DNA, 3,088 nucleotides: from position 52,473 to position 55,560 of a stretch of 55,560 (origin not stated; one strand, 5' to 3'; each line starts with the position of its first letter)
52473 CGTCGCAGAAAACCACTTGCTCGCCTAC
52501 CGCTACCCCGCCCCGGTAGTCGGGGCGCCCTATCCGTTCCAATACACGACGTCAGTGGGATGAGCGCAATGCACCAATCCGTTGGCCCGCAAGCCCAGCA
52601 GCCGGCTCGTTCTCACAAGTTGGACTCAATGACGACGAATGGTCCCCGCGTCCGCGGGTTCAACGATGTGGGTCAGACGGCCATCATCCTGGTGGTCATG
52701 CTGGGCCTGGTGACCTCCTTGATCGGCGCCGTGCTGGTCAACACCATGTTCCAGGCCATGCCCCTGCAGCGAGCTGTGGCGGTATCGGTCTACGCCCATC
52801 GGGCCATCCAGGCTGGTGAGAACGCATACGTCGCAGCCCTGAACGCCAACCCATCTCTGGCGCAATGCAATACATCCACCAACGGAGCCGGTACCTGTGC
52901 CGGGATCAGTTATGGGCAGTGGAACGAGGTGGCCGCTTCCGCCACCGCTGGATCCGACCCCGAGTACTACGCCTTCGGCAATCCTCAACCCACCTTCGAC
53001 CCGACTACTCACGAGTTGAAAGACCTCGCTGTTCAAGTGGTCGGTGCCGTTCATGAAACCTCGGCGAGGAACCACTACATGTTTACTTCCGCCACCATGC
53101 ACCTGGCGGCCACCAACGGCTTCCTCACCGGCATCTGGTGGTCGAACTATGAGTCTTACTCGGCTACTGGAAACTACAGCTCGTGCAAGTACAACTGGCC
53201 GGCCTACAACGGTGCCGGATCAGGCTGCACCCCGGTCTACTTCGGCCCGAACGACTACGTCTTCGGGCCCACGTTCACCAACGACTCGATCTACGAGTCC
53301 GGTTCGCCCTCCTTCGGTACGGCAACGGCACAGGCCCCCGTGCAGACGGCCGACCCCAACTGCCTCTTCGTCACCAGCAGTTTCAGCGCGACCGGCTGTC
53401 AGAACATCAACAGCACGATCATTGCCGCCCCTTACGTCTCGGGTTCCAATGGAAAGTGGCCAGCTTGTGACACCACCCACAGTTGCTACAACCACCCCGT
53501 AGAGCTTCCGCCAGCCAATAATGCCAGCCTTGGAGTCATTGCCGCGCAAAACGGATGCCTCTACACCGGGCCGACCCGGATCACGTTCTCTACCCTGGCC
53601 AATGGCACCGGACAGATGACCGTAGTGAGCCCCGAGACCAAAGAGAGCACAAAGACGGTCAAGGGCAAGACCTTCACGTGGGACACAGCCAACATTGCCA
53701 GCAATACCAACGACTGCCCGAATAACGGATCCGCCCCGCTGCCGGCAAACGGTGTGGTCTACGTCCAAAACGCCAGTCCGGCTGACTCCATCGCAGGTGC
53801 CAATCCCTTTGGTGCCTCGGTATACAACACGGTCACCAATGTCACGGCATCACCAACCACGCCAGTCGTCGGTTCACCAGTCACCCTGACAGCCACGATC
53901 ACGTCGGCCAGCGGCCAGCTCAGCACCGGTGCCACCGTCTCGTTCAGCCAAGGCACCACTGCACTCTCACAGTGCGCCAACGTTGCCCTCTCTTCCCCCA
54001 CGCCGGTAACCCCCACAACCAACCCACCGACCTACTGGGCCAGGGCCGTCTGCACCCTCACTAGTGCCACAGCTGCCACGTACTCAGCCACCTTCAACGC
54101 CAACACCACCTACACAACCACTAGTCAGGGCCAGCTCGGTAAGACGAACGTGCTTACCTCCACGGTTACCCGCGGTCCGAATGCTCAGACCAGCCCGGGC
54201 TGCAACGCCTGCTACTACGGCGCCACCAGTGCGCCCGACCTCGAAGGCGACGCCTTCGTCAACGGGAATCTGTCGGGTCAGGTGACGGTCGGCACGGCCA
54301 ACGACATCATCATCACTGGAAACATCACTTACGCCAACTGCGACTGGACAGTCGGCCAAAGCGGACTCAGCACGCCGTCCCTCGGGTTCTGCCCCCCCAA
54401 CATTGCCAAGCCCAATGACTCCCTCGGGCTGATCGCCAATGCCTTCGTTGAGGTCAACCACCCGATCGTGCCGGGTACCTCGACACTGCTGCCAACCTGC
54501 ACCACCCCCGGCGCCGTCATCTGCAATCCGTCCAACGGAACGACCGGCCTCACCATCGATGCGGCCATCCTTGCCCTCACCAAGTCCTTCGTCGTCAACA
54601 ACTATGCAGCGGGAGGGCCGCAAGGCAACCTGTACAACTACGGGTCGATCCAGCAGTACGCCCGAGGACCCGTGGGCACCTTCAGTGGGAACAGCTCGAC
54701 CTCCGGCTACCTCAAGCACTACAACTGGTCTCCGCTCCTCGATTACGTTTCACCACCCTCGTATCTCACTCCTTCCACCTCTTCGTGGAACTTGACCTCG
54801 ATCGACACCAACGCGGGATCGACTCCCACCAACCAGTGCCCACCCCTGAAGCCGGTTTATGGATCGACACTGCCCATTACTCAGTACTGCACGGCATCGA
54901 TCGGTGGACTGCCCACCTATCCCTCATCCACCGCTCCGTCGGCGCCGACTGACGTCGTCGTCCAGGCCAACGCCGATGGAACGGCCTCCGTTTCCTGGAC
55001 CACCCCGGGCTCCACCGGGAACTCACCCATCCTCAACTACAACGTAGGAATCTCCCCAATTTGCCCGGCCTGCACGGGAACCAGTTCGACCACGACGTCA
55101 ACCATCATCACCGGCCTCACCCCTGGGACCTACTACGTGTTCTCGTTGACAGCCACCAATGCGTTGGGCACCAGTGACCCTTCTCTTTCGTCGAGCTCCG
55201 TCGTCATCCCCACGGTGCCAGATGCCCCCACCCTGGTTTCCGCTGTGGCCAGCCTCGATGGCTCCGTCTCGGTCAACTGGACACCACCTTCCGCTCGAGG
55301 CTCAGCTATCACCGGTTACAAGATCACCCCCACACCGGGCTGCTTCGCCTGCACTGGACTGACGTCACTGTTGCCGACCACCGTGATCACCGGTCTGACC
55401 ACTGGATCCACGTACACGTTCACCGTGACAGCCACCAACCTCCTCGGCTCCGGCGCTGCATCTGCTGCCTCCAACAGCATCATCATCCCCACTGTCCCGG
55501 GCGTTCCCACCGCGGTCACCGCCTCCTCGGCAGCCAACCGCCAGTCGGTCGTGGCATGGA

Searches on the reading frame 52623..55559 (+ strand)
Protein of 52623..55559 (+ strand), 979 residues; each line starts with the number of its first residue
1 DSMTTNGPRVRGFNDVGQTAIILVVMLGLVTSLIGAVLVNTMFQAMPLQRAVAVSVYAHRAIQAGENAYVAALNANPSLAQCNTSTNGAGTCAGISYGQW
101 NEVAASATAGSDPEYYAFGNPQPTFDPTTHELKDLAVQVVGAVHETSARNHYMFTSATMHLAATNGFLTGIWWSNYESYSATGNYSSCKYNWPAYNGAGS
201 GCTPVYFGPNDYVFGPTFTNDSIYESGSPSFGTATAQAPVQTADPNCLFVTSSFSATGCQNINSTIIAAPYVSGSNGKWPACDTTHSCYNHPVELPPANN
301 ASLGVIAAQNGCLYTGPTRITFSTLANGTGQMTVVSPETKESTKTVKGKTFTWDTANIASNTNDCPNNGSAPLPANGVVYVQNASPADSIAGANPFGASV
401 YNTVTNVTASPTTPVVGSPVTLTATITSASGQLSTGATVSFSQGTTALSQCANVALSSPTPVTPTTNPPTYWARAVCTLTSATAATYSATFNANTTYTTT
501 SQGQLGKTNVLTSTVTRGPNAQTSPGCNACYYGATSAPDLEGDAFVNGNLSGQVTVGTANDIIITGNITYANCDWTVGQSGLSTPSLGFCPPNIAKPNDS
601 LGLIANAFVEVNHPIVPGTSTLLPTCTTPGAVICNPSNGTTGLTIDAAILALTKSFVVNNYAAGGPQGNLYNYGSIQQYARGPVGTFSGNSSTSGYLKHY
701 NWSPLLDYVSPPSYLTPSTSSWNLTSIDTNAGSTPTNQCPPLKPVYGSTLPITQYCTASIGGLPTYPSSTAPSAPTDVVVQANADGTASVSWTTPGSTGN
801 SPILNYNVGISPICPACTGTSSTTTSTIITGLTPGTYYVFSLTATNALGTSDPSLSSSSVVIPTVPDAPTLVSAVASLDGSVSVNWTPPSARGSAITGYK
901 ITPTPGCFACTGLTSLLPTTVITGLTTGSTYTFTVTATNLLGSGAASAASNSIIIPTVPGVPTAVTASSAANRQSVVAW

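Call 12: search_protein_families(library=pfam, proteins=[window:52623-55559:+], max_evalue=0.01)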
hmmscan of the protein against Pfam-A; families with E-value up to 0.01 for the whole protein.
window:52623-55559:+ (979 aa): 3 families
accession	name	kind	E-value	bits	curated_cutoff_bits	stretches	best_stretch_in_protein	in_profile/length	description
PF00041.27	fn3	-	9.3e-25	87.1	25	2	773-858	1-82/84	Fibronectin type III domain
PF25059.1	FN3_DSCAM-DSCAML_C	-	2.4e-05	25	39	0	821-853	41-73/89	DSCAM/DSCAML C-terminal Fn3-like domain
PF16656.11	Pur_ac_phosph_N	-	0.0096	16.9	30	1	777-852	3-87/93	Purple acid Phosphatase, N-terminal domain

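Call 44: search_protein_families(library=ncbifam, proteins=[window:52623-55559:+], max_evalue=0.1)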
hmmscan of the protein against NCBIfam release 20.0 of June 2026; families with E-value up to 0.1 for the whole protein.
window:52623-55559:+ (979 aa): 0 families
